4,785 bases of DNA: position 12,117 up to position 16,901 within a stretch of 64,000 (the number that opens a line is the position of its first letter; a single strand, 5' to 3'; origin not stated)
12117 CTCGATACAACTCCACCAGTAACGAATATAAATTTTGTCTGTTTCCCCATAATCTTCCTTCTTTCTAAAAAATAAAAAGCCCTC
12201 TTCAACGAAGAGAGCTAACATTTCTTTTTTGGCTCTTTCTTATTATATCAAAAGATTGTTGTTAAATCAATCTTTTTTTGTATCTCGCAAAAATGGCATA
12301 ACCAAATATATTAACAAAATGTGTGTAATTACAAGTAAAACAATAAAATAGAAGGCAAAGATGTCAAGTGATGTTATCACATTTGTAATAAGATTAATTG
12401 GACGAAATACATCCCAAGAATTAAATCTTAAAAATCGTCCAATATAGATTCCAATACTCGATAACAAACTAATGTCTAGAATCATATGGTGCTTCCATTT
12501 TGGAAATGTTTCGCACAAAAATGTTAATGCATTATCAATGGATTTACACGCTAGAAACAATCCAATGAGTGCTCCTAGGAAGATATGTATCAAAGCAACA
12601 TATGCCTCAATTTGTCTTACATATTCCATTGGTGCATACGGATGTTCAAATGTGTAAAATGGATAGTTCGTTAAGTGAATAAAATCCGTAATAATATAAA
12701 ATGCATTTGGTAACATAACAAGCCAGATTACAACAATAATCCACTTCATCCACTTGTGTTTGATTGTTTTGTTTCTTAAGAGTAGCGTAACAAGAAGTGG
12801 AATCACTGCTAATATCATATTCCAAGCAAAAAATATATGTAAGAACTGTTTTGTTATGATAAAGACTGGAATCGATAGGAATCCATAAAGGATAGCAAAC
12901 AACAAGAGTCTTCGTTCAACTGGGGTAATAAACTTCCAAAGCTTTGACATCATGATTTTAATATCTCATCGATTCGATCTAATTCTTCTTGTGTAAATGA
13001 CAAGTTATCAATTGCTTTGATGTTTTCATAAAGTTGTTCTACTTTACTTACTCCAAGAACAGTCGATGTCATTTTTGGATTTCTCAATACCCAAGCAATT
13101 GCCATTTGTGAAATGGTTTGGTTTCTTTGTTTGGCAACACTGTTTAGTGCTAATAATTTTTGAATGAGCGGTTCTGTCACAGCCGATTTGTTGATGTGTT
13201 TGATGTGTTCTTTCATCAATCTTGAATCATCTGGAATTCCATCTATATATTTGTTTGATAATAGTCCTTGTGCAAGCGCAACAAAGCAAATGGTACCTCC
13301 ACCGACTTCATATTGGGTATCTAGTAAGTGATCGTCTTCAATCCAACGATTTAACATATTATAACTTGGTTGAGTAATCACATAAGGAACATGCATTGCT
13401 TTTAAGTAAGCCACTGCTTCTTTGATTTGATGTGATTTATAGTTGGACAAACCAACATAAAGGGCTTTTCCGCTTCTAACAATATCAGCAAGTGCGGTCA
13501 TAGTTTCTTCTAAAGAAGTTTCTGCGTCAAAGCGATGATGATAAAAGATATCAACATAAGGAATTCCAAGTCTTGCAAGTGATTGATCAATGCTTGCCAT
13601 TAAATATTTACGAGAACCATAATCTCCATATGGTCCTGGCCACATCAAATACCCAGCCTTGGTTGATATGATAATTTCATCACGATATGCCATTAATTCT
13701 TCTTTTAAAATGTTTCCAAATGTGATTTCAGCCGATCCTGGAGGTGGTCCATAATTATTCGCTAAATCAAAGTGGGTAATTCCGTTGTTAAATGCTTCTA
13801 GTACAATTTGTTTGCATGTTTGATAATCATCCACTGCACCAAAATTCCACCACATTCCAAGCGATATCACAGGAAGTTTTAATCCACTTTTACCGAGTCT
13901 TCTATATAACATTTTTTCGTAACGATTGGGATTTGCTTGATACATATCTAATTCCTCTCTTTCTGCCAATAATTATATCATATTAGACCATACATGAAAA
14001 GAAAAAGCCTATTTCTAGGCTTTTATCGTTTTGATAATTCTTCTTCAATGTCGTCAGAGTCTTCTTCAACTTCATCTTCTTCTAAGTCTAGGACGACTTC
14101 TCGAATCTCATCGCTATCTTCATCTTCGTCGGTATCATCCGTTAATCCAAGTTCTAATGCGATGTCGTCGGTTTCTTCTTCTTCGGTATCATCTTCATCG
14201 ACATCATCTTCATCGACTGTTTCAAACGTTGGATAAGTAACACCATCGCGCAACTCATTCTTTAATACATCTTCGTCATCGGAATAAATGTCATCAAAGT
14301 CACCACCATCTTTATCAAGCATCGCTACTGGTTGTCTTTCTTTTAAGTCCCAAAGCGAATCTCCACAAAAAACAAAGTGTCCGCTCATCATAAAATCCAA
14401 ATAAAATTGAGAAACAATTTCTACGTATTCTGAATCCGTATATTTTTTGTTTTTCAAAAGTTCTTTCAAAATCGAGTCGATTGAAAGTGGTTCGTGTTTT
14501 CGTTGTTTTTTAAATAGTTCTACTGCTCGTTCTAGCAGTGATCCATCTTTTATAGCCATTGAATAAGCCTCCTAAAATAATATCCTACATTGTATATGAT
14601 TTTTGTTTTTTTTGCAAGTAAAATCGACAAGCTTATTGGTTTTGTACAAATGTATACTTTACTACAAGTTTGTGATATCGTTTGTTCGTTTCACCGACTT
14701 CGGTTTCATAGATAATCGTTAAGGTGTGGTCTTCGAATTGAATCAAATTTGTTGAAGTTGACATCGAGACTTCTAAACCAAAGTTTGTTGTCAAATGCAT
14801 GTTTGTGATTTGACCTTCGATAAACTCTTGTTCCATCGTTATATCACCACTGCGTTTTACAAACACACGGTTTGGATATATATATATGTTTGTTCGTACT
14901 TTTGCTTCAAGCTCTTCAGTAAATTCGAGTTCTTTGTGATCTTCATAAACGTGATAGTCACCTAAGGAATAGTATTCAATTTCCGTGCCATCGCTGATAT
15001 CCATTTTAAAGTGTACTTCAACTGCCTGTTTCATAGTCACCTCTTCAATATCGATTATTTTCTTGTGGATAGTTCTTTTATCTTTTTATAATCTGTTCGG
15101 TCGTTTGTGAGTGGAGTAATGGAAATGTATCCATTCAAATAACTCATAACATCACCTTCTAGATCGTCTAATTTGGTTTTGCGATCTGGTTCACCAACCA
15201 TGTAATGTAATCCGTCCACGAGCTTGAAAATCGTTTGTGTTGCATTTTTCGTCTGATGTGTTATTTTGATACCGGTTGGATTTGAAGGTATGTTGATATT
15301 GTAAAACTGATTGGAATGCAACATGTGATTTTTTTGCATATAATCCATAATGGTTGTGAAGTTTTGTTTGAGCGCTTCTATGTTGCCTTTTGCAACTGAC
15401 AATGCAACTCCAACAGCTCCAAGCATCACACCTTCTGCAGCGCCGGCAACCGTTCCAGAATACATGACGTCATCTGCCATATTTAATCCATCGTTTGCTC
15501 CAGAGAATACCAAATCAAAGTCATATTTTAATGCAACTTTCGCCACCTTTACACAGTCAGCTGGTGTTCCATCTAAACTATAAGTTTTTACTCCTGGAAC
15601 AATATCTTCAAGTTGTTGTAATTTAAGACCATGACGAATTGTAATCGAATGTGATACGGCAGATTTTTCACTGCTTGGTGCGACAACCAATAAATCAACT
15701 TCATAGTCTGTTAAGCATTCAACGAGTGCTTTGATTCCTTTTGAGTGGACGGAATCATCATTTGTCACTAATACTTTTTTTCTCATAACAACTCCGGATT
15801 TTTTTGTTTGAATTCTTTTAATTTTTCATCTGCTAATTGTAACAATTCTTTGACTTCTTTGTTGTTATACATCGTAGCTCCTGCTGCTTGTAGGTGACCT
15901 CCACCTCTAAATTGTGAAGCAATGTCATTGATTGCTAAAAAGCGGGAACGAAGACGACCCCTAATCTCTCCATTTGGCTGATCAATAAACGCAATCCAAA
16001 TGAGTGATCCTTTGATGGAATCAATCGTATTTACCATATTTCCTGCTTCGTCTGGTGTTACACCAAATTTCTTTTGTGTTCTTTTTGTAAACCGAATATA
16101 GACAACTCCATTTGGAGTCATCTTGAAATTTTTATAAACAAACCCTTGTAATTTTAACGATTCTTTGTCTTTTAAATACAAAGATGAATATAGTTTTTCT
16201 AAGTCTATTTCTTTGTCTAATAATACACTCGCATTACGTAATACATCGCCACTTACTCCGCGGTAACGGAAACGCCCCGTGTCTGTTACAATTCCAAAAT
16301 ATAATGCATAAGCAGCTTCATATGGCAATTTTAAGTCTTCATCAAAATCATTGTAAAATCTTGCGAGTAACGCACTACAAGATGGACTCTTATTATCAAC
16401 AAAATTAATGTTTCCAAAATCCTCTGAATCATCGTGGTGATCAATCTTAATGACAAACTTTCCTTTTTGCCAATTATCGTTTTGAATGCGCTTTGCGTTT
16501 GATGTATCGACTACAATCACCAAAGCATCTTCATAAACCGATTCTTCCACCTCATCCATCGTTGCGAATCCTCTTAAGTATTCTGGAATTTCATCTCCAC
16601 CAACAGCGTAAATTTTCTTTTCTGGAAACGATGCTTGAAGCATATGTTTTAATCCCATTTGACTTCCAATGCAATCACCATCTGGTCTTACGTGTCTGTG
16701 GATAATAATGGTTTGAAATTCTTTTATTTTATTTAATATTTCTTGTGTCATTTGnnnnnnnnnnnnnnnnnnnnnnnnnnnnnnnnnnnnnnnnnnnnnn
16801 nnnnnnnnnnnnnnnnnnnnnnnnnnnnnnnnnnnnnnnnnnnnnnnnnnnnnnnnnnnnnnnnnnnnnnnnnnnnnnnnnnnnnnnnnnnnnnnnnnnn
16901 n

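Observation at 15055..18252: Cytoplasmic nucleic-acid catabolic operon: leaderless SNase, two tandem NrnA paralogs, SurE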

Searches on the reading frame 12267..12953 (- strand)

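Call 23: search_protein_families(library=pfam, proteins=[window:12267-12953:-], max_evalue=0.001)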
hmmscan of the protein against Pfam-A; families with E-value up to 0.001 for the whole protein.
window:12267-12953:- (228 aa): 1 family
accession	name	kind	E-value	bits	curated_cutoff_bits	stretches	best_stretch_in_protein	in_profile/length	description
PF07099.16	DUF1361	-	2.8e-34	118.9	25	1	44-212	1-167/169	Protein of unknown function (DUF1361)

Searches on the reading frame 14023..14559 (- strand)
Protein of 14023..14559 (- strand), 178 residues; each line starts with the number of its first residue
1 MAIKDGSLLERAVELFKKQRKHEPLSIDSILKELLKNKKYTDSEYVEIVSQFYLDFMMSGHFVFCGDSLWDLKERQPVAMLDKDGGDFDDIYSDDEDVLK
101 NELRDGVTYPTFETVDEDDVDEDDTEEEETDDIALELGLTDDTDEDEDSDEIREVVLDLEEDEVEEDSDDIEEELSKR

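Call 3: search_protein_families(library=pfam, proteins=[window:14023-14559:-], max_evalue=0.01)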
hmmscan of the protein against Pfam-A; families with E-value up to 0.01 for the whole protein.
window:14023-14559:- (178 aa): 1 family
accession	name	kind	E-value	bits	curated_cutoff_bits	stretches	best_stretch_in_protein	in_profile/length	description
PF05066.19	HARE-HTH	-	0.0036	18.1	25.9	1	6-73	1-69/71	HB1, ASXL, restriction endonuclease HTH domain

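Call 4: search_protein_families(library=ncbifam, proteins=[window:14023-14559:-], max_evalue=0.01)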
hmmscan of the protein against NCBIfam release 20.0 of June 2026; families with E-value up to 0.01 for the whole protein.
window:14023-14559:- (178 aa): 2 families
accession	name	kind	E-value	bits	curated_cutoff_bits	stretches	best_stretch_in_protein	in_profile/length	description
TIGR04567.1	RNAP_delt_lowGC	equivalog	2.6e-15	56.4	42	1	7-84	4-79/83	DNA-directed RNA polymerase subunit delta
NF045964.1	RNAP_delt_plasma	equivalog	5.7e-05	23.1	72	1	7-74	2-77/77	DNA-directed RNA polymerase subunit delta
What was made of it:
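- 14023..14559 (-): RNA polymerase delta subunit RpoE, last gene before the terminator. TIGR04567 56 > 42 (call 4).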

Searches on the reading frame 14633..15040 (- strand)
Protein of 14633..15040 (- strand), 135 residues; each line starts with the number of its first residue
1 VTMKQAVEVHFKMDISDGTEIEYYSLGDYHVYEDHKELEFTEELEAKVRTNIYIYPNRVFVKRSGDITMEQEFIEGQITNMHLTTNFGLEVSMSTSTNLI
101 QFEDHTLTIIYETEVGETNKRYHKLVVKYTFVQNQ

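Call 3: search_protein_families(library=pfam, proteins=[window:14633-15040:-], max_evalue=0.01)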
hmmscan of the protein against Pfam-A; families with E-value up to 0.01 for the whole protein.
window:14633-15040:- (135 aa): 1 family
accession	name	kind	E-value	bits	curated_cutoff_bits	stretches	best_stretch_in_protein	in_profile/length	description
PF09148.16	DUF1934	-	9.5e-09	35.8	22.5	1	18-123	13-124/128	Domain of unknown function (DUF1934)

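Call 4: search_protein_families(library=ncbifam, proteins=[window:14633-15040:-], max_evalue=0.01)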
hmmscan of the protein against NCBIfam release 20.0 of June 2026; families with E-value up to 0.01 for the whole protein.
window:14633-15040:- (135 aa): 0 families

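Call 51: find_homologous_proteins(query=window:14633-15040:-, max_evalue=0.001)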
Query window:14633-15040:- (135 aa): 5 proteins with E <= 0.001 among 6 candidates.
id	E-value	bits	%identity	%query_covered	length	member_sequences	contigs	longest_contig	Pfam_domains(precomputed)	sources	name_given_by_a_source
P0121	2.0e-73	262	94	99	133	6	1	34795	PF09148.17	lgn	-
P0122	9.5e-72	257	92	99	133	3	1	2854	PF09148.17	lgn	-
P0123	8.8e-55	202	76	94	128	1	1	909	PF09148.17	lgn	-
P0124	3.6e-54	200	77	94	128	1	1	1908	PF09148.17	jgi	jgi:uncharacterized beta-barrel protein YwiB (DUF1934 family)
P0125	1.4e-52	195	73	96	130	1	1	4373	PF09148.17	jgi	jgi:uncharacterized beta-barrel protein YwiB (DUF1934 family)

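Call 52: search_solved_structures(query=window:14633-15040:-, max_evalue=1)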
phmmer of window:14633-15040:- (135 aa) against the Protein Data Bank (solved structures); distinct sequences matched with E-value up to 1: 2.
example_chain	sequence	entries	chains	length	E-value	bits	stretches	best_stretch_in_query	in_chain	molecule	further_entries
1r0u_A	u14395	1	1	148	6.7e-10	42.5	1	6-129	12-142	protein ywiB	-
2a52_B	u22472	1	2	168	0.77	13.2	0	67-129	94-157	GFP-like non-fluorescent chromoprotein FP595 chain 2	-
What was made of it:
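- On DUF1934 / YwiB: 35.8 against 22.5 bits (call 3); 1R0U E 6.7e-10 (call 52).
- DUF1934 is the orthologue of B. subtilis YwiB (1R0U, E 6.7e-10; call 52), a widespread Bacilli protein.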

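Call 53: find_encoding_contigs(protein=P0121, flank=10000, max_places=2)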
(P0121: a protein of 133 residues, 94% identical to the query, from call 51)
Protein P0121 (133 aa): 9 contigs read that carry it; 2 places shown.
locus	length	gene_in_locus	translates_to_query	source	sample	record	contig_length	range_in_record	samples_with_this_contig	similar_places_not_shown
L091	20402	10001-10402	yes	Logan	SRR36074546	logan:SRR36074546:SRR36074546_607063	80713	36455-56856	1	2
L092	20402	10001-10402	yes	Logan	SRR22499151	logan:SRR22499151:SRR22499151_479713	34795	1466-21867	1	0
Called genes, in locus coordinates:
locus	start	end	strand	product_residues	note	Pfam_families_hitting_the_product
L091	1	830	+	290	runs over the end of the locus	PF00528:BPD_transp_1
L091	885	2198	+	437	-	PF13416:SBP_bac_8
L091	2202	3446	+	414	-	PF00565:SNase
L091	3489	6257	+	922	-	PF20578:aBig_2, PF00932:LTD (weak)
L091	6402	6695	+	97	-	-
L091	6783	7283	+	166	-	PF00565:SNase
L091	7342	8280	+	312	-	PF01368:DHH, PF02272:DHHA1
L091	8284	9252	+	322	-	PF01368:DHH, PF02272:DHHA1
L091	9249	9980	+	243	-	PF01975:SurE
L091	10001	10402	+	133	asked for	PF09148:DUF1934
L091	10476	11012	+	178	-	-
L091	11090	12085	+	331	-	PF00248:Aldo_ket_red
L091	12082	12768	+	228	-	PF07099:DUF1361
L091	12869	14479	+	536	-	PF06418:CTP_synth_N, PF00117:GATase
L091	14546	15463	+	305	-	PF00892:EamA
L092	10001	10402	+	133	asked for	PF09148:DUF1934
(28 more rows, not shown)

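Call 60: search_protein_families(library=padloc, proteins=[window:14633-15040:-], max_evalue=0.01)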
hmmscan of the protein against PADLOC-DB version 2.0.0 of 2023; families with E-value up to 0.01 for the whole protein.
window:14633-15040:- (135 aa): 0 families

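Call 61: search_protein_families(library=phrogs, proteins=[window:14633-15040:-], max_evalue=0.001)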
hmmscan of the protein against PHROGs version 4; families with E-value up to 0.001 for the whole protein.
window:14633-15040:- (135 aa): 0 families

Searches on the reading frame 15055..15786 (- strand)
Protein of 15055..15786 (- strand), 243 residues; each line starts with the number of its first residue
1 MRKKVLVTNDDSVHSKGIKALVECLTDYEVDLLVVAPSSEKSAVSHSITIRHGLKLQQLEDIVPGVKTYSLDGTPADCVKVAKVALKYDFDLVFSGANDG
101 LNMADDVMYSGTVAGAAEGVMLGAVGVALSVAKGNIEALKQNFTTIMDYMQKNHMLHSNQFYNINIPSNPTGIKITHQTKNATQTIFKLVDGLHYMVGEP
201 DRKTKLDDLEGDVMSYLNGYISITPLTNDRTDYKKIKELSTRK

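Call 3: search_protein_families(library=pfam, proteins=[window:15055-15786:-], max_evalue=0.01)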
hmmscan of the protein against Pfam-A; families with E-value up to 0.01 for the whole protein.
window:15055-15786:- (243 aa): 1 family
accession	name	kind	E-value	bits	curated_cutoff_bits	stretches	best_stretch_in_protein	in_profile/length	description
PF01975.23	SurE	-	1.7e-48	165.4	22.1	1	5-183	1-187/189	Survival protein SurE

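Call 4: search_protein_families(library=ncbifam, proteins=[window:15055-15786:-], max_evalue=0.01)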
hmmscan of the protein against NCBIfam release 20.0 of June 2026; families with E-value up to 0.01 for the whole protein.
window:15055-15786:- (243 aa): 13 families
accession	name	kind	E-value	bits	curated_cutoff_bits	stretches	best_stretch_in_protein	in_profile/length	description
NF001490.0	PRK00346.1-4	equivalog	3e-51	174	233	1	4-241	2-249/254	5'/3'-nucleotidase SurE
NF001492.0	PRK00346.2-2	equivalog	4.9e-49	166.8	271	1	2-241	3-254/261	5'/3'-nucleotidase SurE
NF001489.0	PRK00346.1-3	equivalog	1.7e-48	165.2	295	1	4-240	2-242/250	5'/3'-nucleotidase SurE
NF001494.0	PRK00346.2-4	equivalog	3.3e-45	154.6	313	1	3-241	2-255/259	5'/3'-nucleotidase SurE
NF010545.0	PRK13935.1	equivalog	5.1e-45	153.7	365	1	4-240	2-246/254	stationary phase survival protein SurE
TIGR00087.1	surE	equivalog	1.7e-44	152.1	135.1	1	4-229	2-250/252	5'/3'-nucleotidase SurE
NF010543.0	PRK13933.1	equivalog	9.4e-43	146.6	280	1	4-240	2-248/253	stationary phase survival protein SurE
NF001493.0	PRK00346.2-3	equivalog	7e-41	140.6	230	1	2-228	4-245/269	5'/3'-nucleotidase SurE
NF001491.0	PRK00346.2-1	equivalog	2.3e-34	118.8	290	1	1-240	1-259/266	5'/3'-nucleotidase SurE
NF001488.0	PRK00346.1-1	equivalog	5.8e-33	114.3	396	1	4-235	2-236/253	5'/3'-nucleotidase SurE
NF010541.0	PRK13931.1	equivalog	3.5e-29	102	422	1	4-241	2-258/261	5'/3'-nucleotidase SurE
NF010542.0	PRK13932.1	equivalog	9.5e-29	100.4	436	1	2-241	9-256/261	stationary phase survival protein SurE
NF010544.0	PRK13934.1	equivalog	3.3e-24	85.4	325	1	4-153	2-159/266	stationary phase survival protein SurE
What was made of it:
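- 15055..15786 (-): SurE 5'/3'-nucleotidase, start overlapping the nrnA2 stop by 4 bp. PF01975 E 1.7e-48; TIGR00087 152 > 135 (calls 3, 4).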

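Call 60: search_protein_families(library=padloc, proteins=[window:15055-15786:-], max_evalue=0.01)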
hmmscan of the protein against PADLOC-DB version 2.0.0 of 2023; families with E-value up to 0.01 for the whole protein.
window:15055-15786:- (243 aa): 0 families

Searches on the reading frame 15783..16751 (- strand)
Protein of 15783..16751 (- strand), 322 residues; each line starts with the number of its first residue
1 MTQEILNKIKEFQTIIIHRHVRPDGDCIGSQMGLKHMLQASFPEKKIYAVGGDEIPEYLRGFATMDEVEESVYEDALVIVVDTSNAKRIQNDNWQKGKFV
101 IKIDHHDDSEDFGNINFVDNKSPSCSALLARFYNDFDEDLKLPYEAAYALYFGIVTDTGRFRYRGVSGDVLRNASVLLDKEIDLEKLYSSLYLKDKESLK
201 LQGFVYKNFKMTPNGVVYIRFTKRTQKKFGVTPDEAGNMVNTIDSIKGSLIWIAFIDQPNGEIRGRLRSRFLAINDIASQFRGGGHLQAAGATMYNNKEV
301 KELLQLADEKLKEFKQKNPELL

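Call 3: search_protein_families(library=pfam, proteins=[window:15783-16751:-], max_evalue=0.01)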
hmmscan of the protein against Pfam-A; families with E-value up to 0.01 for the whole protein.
window:15783-16751:- (322 aa): 2 families
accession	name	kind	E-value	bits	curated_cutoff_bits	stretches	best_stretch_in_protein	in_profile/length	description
PF01368.27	DHH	-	5.9e-18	65.8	28.1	1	14-154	1-125/125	DHH family, N-terminal domain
PF02272.25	DHHA1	-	8.5e-16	58.7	25.9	1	228-313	10-102/102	DHHA1 domain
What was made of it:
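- Checked: NrnA-1, 16755-17693, 312 aa, and NrnA-2, 15783-16751, 322 aa: both DHH + DHHA1 (call 3).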

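Call 4: search_protein_families(library=ncbifam, proteins=[window:15783-16751:-], max_evalue=0.01)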
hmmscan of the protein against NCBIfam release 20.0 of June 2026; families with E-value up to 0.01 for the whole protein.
window:15783-16751:- (322 aa): 4 families
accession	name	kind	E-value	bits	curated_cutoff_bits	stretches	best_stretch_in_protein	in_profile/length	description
NF053633.1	OlncasPapPhNrnA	equivalog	2.5e-71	240.2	350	1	2-311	6-315/317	bifunctional oligoribonuclease/PAP phosphatase NrnA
NF011110.0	PRK14538.1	equivalog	8.8e-10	37.3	707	1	62-306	433-673/838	putative bifunctional signaling protein/50S ribosomal protein L9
NF003877.0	PRK05427.1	equivalog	0.00014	21.4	283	1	15-162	4-153/308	manganese-dependent inorganic pyrophosphatase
TIGR00644.1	recJ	equivalog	0.0029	15.9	396.9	0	75-125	112-164/546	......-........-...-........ exonuclease RecJ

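Call 46: search_solved_structures(query=window:15783-16751:-, max_evalue=1e-10)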
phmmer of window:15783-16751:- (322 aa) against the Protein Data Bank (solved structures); distinct sequences matched with E-value up to 1e-10: 14.
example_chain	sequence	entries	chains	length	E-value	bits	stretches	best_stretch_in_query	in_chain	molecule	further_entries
3dev_A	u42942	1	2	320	8.8e-72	245.2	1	3-314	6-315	SH1221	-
8iu7_A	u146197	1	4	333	5.4e-69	236.1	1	3-304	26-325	Bifunctional oligoribonuclease and PAP phosphatase NrnA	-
5j21_A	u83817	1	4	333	1.6e-63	218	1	2-306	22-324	Bifunctional oligoribonuclease and PAP phosphatase NrnA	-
5ipp_A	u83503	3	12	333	4.1e-62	213.5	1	2-306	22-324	Bifunctional oligoribonuclease and PAP phosphatase NrnA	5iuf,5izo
5o1u_A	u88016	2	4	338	8.6e-33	117.1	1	4-316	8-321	Phosphodiesterase | TmPDE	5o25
5o4z_A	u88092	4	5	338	2e-31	112.6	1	4-316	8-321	DHH/DHHA1-type phosphodiesterase TM1595 | phosphodiesterase TM1595 | phosphodiesterase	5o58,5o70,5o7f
3w5w_A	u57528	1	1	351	1.8e-26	96.4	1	13-316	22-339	Putative exopolyphosphatase-related protein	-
4py9_A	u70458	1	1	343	2.4e-26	96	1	13-315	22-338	Putative exopolyphosphatase-related protein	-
9r7o_A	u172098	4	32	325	2.8e-17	66.2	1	3-294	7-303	DHH family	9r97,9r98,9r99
4ls9_A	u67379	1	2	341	1e-16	64.3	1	15-294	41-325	DHH family protein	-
9wbu_B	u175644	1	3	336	6.1e-16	61.8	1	19-294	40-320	Bifunctional oligoribonuclease and PAP phosphatase NrnA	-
5jju_A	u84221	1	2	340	6.2e-16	61.8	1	19-294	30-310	Uncharacterized protein Rv2837c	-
5cet_A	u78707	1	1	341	6.3e-16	61.7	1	19-294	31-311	Bifunctional oligoribonuclease and PAP phosphatase NrnA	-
8ioo_A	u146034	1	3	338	7.6e-15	58.2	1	15-297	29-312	RecJ-like protein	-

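Call 60: search_protein_families(library=padloc, proteins=[window:15783-16751:-], max_evalue=0.01)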
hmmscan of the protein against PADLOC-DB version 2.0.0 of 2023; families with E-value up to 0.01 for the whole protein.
window:15783-16751:- (322 aa): 0 families
